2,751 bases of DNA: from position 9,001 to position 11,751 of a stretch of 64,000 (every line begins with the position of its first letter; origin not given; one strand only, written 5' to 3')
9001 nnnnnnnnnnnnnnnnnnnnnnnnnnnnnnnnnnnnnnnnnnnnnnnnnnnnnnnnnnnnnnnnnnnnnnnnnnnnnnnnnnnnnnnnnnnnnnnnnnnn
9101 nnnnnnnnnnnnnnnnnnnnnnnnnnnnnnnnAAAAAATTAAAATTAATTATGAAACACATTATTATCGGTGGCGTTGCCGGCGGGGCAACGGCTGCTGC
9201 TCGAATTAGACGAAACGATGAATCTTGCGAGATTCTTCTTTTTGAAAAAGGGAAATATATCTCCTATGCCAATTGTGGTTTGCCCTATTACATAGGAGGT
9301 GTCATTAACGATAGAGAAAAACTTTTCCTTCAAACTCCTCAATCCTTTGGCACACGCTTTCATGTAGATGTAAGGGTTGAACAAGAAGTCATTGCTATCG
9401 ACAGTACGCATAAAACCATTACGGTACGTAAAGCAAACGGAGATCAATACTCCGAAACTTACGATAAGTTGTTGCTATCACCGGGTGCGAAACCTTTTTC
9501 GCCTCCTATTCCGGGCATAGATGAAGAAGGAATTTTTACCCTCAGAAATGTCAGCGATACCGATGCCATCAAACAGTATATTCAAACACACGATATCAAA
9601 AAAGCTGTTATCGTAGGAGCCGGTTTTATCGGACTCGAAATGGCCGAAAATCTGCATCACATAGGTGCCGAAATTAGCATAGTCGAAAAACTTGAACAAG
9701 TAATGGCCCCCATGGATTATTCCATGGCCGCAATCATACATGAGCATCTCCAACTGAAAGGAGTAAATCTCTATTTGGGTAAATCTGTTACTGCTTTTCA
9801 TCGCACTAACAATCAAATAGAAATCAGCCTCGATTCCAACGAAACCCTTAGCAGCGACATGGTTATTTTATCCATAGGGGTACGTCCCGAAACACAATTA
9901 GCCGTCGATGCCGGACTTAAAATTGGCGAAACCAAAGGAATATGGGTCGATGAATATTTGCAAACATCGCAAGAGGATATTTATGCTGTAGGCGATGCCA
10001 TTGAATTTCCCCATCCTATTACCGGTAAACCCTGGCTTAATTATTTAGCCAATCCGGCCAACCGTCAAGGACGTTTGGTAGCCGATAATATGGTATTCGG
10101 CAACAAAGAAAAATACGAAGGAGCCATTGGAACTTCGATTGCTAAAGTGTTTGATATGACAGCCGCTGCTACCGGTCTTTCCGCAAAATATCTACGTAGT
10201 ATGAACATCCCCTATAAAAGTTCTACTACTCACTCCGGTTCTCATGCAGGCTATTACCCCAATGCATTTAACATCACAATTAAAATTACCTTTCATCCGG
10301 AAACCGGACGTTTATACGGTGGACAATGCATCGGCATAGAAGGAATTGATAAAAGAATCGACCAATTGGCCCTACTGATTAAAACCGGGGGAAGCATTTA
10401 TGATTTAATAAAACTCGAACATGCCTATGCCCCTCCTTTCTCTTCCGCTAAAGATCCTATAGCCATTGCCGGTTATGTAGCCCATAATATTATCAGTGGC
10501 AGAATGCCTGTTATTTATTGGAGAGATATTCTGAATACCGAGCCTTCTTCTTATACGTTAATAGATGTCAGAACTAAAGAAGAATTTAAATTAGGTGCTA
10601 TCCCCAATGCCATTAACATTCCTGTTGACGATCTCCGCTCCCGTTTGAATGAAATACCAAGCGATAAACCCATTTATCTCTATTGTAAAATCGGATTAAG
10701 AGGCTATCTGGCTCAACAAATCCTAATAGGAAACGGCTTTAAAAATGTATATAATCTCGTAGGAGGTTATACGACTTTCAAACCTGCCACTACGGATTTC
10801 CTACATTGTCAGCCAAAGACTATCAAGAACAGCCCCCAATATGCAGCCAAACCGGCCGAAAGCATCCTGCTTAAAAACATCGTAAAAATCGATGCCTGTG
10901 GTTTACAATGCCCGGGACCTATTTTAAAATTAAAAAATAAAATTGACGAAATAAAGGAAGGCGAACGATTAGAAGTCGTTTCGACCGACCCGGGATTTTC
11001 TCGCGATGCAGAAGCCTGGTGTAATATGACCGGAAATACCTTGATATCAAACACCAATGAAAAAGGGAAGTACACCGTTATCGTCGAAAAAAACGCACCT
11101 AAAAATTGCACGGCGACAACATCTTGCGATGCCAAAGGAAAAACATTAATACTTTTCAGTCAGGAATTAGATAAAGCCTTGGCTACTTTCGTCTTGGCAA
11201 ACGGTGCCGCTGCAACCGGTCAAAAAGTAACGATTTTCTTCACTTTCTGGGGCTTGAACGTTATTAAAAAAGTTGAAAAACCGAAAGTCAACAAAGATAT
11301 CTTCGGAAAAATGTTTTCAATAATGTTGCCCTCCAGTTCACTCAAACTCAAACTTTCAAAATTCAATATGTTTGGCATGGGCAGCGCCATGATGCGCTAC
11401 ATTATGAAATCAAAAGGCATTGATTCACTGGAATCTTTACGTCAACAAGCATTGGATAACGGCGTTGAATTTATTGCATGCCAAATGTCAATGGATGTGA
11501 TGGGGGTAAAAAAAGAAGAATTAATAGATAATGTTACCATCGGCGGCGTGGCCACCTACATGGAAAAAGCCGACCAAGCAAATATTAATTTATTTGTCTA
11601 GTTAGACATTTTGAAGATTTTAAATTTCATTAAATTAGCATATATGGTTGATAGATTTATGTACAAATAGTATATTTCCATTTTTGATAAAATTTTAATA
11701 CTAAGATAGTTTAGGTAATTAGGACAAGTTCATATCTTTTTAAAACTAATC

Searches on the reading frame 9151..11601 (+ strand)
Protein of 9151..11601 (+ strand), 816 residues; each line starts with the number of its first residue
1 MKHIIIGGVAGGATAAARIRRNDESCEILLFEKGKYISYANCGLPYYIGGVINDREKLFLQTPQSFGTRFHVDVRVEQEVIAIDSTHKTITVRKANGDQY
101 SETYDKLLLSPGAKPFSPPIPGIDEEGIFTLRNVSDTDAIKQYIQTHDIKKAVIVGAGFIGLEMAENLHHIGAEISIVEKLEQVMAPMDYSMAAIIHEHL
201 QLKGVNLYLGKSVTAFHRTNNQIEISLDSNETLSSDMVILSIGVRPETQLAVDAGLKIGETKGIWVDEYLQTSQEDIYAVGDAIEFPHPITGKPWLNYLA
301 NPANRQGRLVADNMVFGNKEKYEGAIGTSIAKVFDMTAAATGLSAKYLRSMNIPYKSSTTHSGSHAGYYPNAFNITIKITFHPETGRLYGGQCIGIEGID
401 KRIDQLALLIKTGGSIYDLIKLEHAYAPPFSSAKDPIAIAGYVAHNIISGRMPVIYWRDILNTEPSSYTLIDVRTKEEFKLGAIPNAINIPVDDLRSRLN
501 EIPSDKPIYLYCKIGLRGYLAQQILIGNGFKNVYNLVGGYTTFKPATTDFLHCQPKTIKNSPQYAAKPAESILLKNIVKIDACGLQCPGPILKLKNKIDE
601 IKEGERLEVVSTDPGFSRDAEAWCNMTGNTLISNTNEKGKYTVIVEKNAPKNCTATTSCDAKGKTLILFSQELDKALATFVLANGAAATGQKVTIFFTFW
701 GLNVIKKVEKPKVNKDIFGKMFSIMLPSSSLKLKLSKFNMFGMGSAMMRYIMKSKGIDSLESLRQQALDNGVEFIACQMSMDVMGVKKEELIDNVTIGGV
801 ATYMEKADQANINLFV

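Call 4: search_protein_families(library=pfam, proteins=[window:9151-11601:+], max_evalue=0.01)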
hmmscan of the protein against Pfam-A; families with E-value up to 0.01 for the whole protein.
window:9151-11601:+ (816 aa): 11 families
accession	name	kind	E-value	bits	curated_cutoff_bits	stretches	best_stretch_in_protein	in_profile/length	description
PF07992.20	Pyr_redox_2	-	2.2e-63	214.9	26.1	1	1-284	1-277/291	Pyridine nucleotide-disulphide oxidoreductase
PF13686.11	DrsE_2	-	4.1e-58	196.2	25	1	664-815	4-156/156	DsrE/DsrF/DrsH-like family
PF01206.22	TusA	-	3e-21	75.5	28.6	1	579-647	2-70/70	Sulfurtransferase TusA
PF00581.25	Rhodanese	-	3.7e-17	63.1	22.2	1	467-544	13-100/102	Rhodanese-like domain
PF00070.33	Pyr_redox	-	4.6e-17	62.7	22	1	151-222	1-72/82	Pyridine nucleotide-disulphide oxidoreductase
PF02852.28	Pyr_redox_dim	-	5.3e-10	39.9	25.3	1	331-433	4-105/110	Pyridine nucleotide-disulphide oxidoreductase, dimerisation domain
PF02635.20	DsrE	-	1.5e-09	38.4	22.7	1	757-811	57-111/116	DsrE/DsrF-like family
PF13738.12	Pyr_redox_3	-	7.2e-09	35.7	30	1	68-281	92-305/305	Pyridine nucleotide-disulphide oxidoreductase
PF13450.12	NAD_binding_8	-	1.2e-06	29.1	21.9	0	5-37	1-31/68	NAD(P)-binding Rossmann-like domain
PF03486.20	HI0933_like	-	1.3e-06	28.5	50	0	194-477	113-191/244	HI0933-like protein Rossmann domain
PF13454.12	NAD_binding_9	-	0.00019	21.9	21.8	0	153-186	1-37/155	FAD-NAD(P)-binding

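Call 5: search_protein_families(library=ncbifam, proteins=[window:9151-11601:+], max_evalue=0.001)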
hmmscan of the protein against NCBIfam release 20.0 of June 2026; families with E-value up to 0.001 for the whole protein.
window:9151-11601:+ (816 aa): 67 families (the best 25 are shown)
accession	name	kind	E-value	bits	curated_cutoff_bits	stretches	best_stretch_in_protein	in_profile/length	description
TIGR03385.1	CoA_CoA_reduc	equivalog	4.4e-143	477.2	578.8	1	3-441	2-439/439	CoA-disulfide reductase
NF007123.0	PRK09564.1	equivalog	7.8e-114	380.8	458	1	1-445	1-444/444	CoA-disulfide reductase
NF010037.0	PRK13512.1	equivalog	3.6e-105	352.4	394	1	2-444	3-437/438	CoA-disulfide reductase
NF046103.1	NOXase_Strep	equivalog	1.7e-64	218.5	600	1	2-442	1-439/442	H2O-forming NADH oxidase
NF045765.1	PhenlGlyoxDHPadH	equivalog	2.8e-53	181.3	475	1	2-344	4-338/416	NADH-dependent phenylglyoxylate dehydrogenase subunit epsilon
TIGR02374.1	nitri_red_nirB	equivalog_domain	4.2e-51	174.3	578.35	1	8-337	7-324/794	nitrite reductase large subunit NirB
NF003437.0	PRK04965.1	equivalog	9.1e-47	159.8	392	1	4-286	6-277/378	NADH:flavorubredoxin reductase NorW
NF042949.2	3PPDioc_HcaD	equivalog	5.2e-46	157.1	450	1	4-314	5-305/386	3-phenylpropionate/cinnamic acid dioxygenase ferredoxin--NAD(+) reductase subunit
TIGR01350.1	lipoamide_DH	equivalog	1.5e-38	132.7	408.8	1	86-425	115-439/461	dihydrolipoyl dehydrogenase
NF007286.0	PRK09754.1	equivalog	5.1e-37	127.6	447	1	4-314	7-306/400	phenylpropionate dioxygenase ferredoxin reductase subunit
NF004943.0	PRK06292.2-1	equivalog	3.7e-34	118.3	432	1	77-425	106-440/456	dihydrolipoyl dehydrogenase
TIGR02053.1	MerA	equivalog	8e-34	117.4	454.45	1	94-427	120-440/465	mercury(II) reductase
NF003585.0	PRK05249.1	equivalog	2.4e-33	115.5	465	1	86-397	121-415/464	Si-specific NAD(P)(+) transhydrogenase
NF011565.0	PRK14989.1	subfamily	1.1e-31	109.7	883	1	23-327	28-319/847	nitrite reductase large subunit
NF004945.0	PRK06292.2-3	equivalog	1.3e-29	103.5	494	1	93-426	119-438/457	dihydrolipoyl dehydrogenase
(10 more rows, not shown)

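Call 9: find_encoding_contigs(protein=window:9151-11601:+, flank=10000, max_places=10)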
Protein window:9151-11601:+ (816 aa): 22 contigs read that carry it; 10 places shown.
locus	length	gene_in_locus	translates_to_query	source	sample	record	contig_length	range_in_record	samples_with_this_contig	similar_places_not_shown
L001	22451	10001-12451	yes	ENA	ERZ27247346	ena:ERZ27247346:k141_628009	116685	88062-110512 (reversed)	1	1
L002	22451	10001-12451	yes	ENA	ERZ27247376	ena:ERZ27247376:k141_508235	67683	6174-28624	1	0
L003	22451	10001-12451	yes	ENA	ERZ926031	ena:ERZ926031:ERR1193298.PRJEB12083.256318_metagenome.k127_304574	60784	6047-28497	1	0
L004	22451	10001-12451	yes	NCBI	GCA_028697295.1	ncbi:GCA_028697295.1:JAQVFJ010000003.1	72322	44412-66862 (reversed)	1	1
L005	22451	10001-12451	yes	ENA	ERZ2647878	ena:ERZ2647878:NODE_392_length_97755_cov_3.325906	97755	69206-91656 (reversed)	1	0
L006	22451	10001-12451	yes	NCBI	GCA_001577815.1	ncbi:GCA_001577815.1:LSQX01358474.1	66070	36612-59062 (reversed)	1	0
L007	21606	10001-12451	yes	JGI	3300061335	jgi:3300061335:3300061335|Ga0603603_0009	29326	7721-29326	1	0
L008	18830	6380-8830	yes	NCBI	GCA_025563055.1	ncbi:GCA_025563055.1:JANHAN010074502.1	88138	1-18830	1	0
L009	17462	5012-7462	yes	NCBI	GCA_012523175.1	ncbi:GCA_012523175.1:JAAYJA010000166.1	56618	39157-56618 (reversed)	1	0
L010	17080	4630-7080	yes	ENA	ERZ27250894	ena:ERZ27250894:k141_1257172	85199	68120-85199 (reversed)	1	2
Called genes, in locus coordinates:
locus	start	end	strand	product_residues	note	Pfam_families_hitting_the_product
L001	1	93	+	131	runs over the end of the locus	PF01479:S4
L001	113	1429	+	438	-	PF07690:MFS_1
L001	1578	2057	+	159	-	PF04306:DUF456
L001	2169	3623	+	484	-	PF01546:Peptidase_M20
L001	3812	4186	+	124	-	PF12802:MarR_2 (weak), PF12840:HTH_20, PF01022:HTH_5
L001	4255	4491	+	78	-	PF13192:Thioredoxin_3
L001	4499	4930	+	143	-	-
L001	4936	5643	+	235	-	PF02683:DsbD_TM, PF13386:DsbD_2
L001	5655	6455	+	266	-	PF01135:PCMT, PF13489:Methyltransf_23, PF01209:Ubie_methyltran, PF05148:Methyltransf_8, PF13847:Methyltransf_31, PF08241:Methyltransf_11, PF08242:Methyltransf_12, PF13649:Methyltransf_25, +3 more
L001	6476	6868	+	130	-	-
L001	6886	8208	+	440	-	PF03773:ArsP_1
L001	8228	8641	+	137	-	PF01451:LMWPc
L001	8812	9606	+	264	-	PF02579:Nitro_FeMo-Co, PF00085:Thioredoxin, PF13098:Thioredoxin_2, PF04756:OST3_OST6 (faint), PF13905:Thioredoxin_8 (faint)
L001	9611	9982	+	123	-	PF22381:Staph_reg_Sar_Rot, PF01047:MarR, PF12802:MarR_2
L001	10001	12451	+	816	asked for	PF07992:Pyr_redox_2, PF13738:Pyr_redox_3, PF00070:Pyr_redox, PF02852:Pyr_redox_dim, PF00581:Rhodanese, PF01206:TusA, PF13686:DrsE_2, PF02635:DsrE (weak), +2 more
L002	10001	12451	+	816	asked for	PF07992:Pyr_redox_2, PF13738:Pyr_redox_3, PF00070:Pyr_redox, PF02852:Pyr_redox_dim, PF00581:Rhodanese, PF01206:TusA, PF13686:DrsE_2, PF02635:DsrE (weak), +2 more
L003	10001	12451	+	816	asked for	PF07992:Pyr_redox_2, PF13738:Pyr_redox_3, PF00070:Pyr_redox, PF02852:Pyr_redox_dim, PF00581:Rhodanese, PF01206:TusA, PF13686:DrsE_2, PF02635:DsrE (weak), +2 more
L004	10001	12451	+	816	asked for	PF07992:Pyr_redox_2, PF13738:Pyr_redox_3, PF00070:Pyr_redox, PF02852:Pyr_redox_dim, PF00581:Rhodanese, PF01206:TusA, PF13686:DrsE_2, PF02635:DsrE (weak), +2 more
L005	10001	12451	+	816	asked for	PF07992:Pyr_redox_2, PF13738:Pyr_redox_3, PF00070:Pyr_redox, PF02852:Pyr_redox_dim, PF00581:Rhodanese, PF01206:TusA, PF13686:DrsE_2, PF02635:DsrE (weak), +2 more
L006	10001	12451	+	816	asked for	PF07992:Pyr_redox_2, PF13738:Pyr_redox_3, PF00070:Pyr_redox, PF02852:Pyr_redox_dim, PF00581:Rhodanese, PF01206:TusA, PF13686:DrsE_2, PF02635:DsrE (weak), +2 more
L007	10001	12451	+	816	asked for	PF07992:Pyr_redox_2, PF13738:Pyr_redox_3, PF00070:Pyr_redox, PF02852:Pyr_redox_dim, PF00581:Rhodanese, PF01206:TusA, PF13686:DrsE_2, PF02635:DsrE (weak), +2 more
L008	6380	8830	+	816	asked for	PF07992:Pyr_redox_2, PF13738:Pyr_redox_3, PF00070:Pyr_redox, PF02852:Pyr_redox_dim, PF00581:Rhodanese, PF01206:TusA, PF13686:DrsE_2, PF02635:DsrE (weak), +2 more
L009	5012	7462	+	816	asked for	PF07992:Pyr_redox_2, PF13738:Pyr_redox_3, PF00070:Pyr_redox, PF02852:Pyr_redox_dim, PF00581:Rhodanese, PF01206:TusA, PF13686:DrsE_2, PF02635:DsrE (weak), +2 more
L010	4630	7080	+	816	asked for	PF07992:Pyr_redox_2, PF13738:Pyr_redox_3, PF00070:Pyr_redox, PF02852:Pyr_redox_dim, PF00581:Rhodanese, PF01206:TusA, PF13686:DrsE_2, PF02635:DsrE (weak), +2 more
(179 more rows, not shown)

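Call 10: find_homologous_proteins(query=window:9151-11598:+, max_evalue=1e-10)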
Query window:9151-11598:+ (816 aa): 8000 proteins with E <= 1e-10 among 8000 candidates; the best 120 are listed.
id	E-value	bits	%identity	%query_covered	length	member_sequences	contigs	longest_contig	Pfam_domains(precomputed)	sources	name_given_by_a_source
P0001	0.0e+0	1856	100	100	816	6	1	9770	PF13450.13,PF02852.29,PF07992.21,PF00070.34,PF00581.26,PF02635.21,PF13738.13,PF03486.21,PF13686.12,PF01206.23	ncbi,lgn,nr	ncbi:MAG: FAD-dependent oxidoreductase [Bacteroidales bacterium]|nr:FAD-dependent oxidoreductase [Ba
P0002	0.0e+0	1610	86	100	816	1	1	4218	PF13450.13,PF02852.29,PF07992.21,PF00070.34,PF00581.26,PF02635.21,PF13738.13,PF03486.21,PF13686.12,PF01206.23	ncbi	-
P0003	0.0e+0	1602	85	100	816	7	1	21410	PF13450.13,PF02852.29,PF07992.21,PF00070.34,PF00581.26,PF02635.21,PF13738.13,PF03486.21,PF13454.13,PF13686.12,PF01206.23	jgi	-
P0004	0.0e+0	1595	85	100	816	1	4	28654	PF13450.13,PF02852.29,PF07992.21,PF00070.34,PF00581.26,PF02635.21,PF13738.13,PF03486.21,PF13686.12,PF01206.23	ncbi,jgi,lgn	-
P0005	0.0e+0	1470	78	100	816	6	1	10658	PF13450.13,PF02852.29,PF07992.21,PF00070.34,PF00581.26,PF02635.21,PF13738.13,PF03486.21,PF13686.12,PF01206.23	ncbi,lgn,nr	ncbi:MAG: FAD-dependent oxidoreductase [Bacteroidales bacterium]|nr:FAD-dependent oxidoreductase [Ba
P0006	0.0e+0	1461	76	100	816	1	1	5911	PF13450.13,PF02852.29,PF07992.21,PF00070.34,PF00581.26,PF02635.21,PF13738.13,PF03486.21,PF13686.12,PF01206.23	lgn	-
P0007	0.0e+0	1454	76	100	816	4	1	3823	PF13450.13,PF02852.29,PF07992.21,PF00070.34,PF00581.26,PF02635.21,PF13738.13,PF03486.21,PF13454.13,PF13686.12,PF01206.23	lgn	-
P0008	0.0e+0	1442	77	100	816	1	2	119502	PF13450.13,PF02852.29,PF07992.21,PF00070.34,PF00581.26,PF02635.21,PF13738.13,PF03486.21,PF13686.12,PF01206.23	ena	-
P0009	0.0e+0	1426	76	100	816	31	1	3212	PF13450.13,PF02852.29,PF07992.21,PF00070.34,PF00581.26,PF02635.21,PF13738.13,PF13686.12,PF01206.23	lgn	-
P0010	0.0e+0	1426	75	100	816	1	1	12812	PF13450.13,PF02852.29,PF07992.21,PF00070.34,PF00581.26,PF02635.21,PF13738.13,PF03486.21,PF13686.12,PF01206.23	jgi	-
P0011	0.0e+0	1426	75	100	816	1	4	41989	PF13450.13,PF02852.29,PF07992.21,PF00070.34,PF00581.26,PF02635.21,PF13738.13,PF03486.21,PF13686.12,PF01206.23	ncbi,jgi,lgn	-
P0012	0.0e+0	1423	75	100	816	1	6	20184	PF13450.13,PF02852.29,PF07992.21,PF00070.34,PF00581.26,PF02635.21,PF13738.13,PF03486.21,PF13686.12,PF01206.23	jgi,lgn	-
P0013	0.0e+0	1423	75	100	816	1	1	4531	PF13450.13,PF02852.29,PF07992.21,PF00070.34,PF00581.26,PF02635.21,PF13738.13,PF13686.12,PF01206.23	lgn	-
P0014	0.0e+0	1423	75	100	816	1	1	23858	PF13450.13,PF02852.29,PF07992.21,PF00070.34,PF00581.26,PF02635.21,PF13738.13,PF03486.21,PF13686.12,PF01206.23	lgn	-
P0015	0.0e+0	1422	75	100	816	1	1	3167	PF13450.13,PF02852.29,PF07992.21,PF00070.34,PF00581.26,PF02635.21,PF13738.13,PF03486.21,PF13686.12,PF01206.23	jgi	-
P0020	0.0e+0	1391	-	-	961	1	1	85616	PF13450.13,PF02852.29,PF07992.21,PF00070.34,PF00581.26,PF02635.21,PF13738.13,PF13686.12,PF01206.23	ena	-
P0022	0.0e+0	1347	72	100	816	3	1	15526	PF13450.13,PF02852.29,PF07992.21,PF00070.34,PF00581.26,PF02635.21,PF13738.13,PF03486.21,PF13686.12,PF01206.23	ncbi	-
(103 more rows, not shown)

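Call 12: find_related_loci(query=A1, collection=genome_contigs, flank=10000)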
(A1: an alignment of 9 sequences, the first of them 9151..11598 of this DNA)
Query A1 (816 aa) in genome_contigs; peptide patterns used: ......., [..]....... (x = any residue, [..] = any of these).
598 stretches matched a pattern (row limit reached: there are more); 594 encode a relative of the query (tblastn E <= 1e-3); the best 80 are kept; 80 distinct loci.
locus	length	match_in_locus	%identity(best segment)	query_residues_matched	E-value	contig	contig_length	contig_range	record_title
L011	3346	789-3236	77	1-816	0e+0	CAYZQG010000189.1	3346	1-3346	MAG TPA_asm: uncultured Lentimicrobiaceae bacterium isolate SRP089250_co1_138 genome assembly, contig: NODE_60847_length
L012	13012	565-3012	76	1-816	0e+0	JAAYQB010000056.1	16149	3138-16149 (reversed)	MAG: Bacteroidales bacterium isolate AS22ysBPME_304 71784_AS22, whole genome shotgun sequence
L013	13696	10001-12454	67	1-816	0e+0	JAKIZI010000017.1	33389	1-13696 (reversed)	MAG: Bacteroidetes bacterium isolate UR.bin43 NODE_17_length_33389_cov_5.186479, whole genome shotgun sequence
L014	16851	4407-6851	68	1-816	0e+0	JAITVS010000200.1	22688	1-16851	MAG: Tannerella sp. isolate TD116_bin54 k119_1718977, whole genome shotgun sequence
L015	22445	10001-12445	68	1-816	0e+0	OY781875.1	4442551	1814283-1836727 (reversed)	MAG: uncultured Bacteroides sp. isolate 8a0fce30-4a64-47b9-90df-8b7b8c89637f genome assembly, chromosome: 1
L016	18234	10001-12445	68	1-816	0e+0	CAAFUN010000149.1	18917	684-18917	MAG TPA_asm: uncultured Bacteroides sp., isolate HGM04647, WGS project CAAFUN010000000 data, contig: SRS311530_1_k119_31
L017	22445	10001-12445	65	1-816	0e+0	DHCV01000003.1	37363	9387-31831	MAG TPA_asm: Bacteroidales bacterium UBA4893 UBA4893_contig_1290, whole genome shotgun sequence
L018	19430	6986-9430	66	1-816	0e+0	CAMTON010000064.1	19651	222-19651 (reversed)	MAG TPA_asm: uncultured Bacteroidales bacterium isolate SRR7610121_bin.3_metaWRAP_v1.3_MAG genome assembly, contig: ERZ1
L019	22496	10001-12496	63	1-816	0e+0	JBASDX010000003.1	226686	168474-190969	MAG: Bacteroidales bacterium isolate MFD13472_ilm_asm_bin35 k127_2375, whole genome shotgun sequence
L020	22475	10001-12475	65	1-816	0e+0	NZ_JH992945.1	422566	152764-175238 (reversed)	Bacteroides oleiciplenus YIT 12058 supercont1.6, whole genome shotgun sequence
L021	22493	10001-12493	63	1-816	0e+0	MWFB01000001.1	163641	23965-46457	MAG: Bacteroidetes bacterium ADurb.Bin013 BWX52_contig000001, whole genome shotgun sequence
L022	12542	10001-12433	66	1-816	0e+0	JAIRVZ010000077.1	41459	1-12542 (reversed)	MAG: Dysgonamonadaceae bacterium isolate Fux382_bin49 k119_349574, whole genome shotgun sequence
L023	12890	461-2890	65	1-816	0e+0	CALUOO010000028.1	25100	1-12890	MAG: uncultured Bacteroides sp. isolate BRZ_CG__bin27 genome assembly, contig: BRZ_CG__NODE_2601_length_25100_cov_27.227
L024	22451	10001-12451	64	1-816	0e+0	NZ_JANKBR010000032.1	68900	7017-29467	Phocaeicola sartorii strain DSM 21941 NODE_32_length_68900_cov_36.152754, whole genome shotgun sequence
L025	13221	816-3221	65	14-816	0e+0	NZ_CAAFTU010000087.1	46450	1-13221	MAG: uncultured Bacteroides sp. isolate HGM04651, whole genome shotgun sequence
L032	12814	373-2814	66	1-816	0e+0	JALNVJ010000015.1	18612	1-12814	MAG: Bacteroidales bacterium isolate SO_2016_CLC_T1 bin 6 scaffold02093_PH3_Jul14_2016, whole genome shotgun sequence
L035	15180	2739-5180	65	1-816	0e+0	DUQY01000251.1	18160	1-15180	MAG TPA_asm: Bacteroidales bacterium isolate AS08sgBPME_458 279371_AS08, whole genome shotgun sequence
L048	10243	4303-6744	65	1-816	0e+0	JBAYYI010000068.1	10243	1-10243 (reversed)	MAG: Bacteroidales bacterium isolate SO_2017_CLC_2 scaffold_11103_c1_PH3_2017, whole genome shotgun sequence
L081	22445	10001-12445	53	1-816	0e+0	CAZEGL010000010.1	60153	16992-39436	MAG TPA_asm: uncultured Muribaculaceae bacterium isolate binchicken_co173_426 genome assembly, contig: NODE_1707_length_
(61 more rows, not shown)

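Call 15: find_encoding_contigs(protein=P0004, flank=10000, max_places=3)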
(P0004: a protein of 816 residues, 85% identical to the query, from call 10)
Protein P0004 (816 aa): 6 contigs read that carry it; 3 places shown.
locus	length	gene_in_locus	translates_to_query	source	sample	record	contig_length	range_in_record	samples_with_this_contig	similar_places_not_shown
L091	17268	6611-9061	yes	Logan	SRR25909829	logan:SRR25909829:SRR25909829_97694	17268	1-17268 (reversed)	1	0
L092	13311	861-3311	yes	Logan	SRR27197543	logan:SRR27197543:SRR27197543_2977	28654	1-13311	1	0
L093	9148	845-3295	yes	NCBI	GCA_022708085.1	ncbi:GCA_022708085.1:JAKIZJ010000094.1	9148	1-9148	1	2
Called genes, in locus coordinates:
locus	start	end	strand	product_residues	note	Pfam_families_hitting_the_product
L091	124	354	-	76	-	PF06902:Fer4_19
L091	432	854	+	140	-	PF01022:HTH_5, PF12802:MarR_2 (weak), PF12840:HTH_20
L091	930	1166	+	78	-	PF13192:Thioredoxin_3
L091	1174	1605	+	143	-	-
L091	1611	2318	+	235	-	PF02683:DsbD_TM, PF13386:DsbD_2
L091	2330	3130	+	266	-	PF01135:PCMT, PF13489:Methyltransf_23, PF01209:Ubie_methyltran, PF05148:Methyltransf_8, PF13847:Methyltransf_31, PF08241:Methyltransf_11, PF08242:Methyltransf_12, PF13649:Methyltransf_25, +2 more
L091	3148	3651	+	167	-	PF00583:Acetyltransf_1, PF13508:Acetyltransf_7 (weak)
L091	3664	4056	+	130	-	-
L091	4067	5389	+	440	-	PF03773:ArsP_1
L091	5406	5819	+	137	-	PF01451:LMWPc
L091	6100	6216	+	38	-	-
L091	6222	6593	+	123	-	PF22381:Staph_reg_Sar_Rot, PF01047:MarR, PF12802:MarR_2, PF01022:HTH_5 (faint)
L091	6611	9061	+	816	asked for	PF07992:Pyr_redox_2, PF13738:Pyr_redox_3 (weak), PF00070:Pyr_redox, PF02852:Pyr_redox_dim, PF00581:Rhodanese, PF01206:TusA, PF13686:DrsE_2, PF02635:DsrE (weak), +2 more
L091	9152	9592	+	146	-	PF09335:VTT_dom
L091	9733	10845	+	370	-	PF11495:TrmB_EBD_N (faint), PF13091:PLDc_2, PF00614:PLDc, PF09565:RE_NgoFVII (faint), PF13091:PLDc_2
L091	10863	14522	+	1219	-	PF00512:HisKA (weak), PF02518:HATPase_c, PF14501:HATPase_c_5 (weak)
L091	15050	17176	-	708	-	PF00930:DPPIV_N, PF20434:BD-FAE (faint), PF00326:Peptidase_S9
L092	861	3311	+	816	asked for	PF07992:Pyr_redox_2, PF13738:Pyr_redox_3 (weak), PF00070:Pyr_redox, PF02852:Pyr_redox_dim, PF00581:Rhodanese, PF01206:TusA, PF13686:DrsE_2, PF02635:DsrE (weak), +2 more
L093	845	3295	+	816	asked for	PF07992:Pyr_redox_2, PF13738:Pyr_redox_3 (weak), PF00070:Pyr_redox, PF02852:Pyr_redox_dim, PF00581:Rhodanese, PF01206:TusA, PF13686:DrsE_2, PF02635:DsrE (weak), +2 more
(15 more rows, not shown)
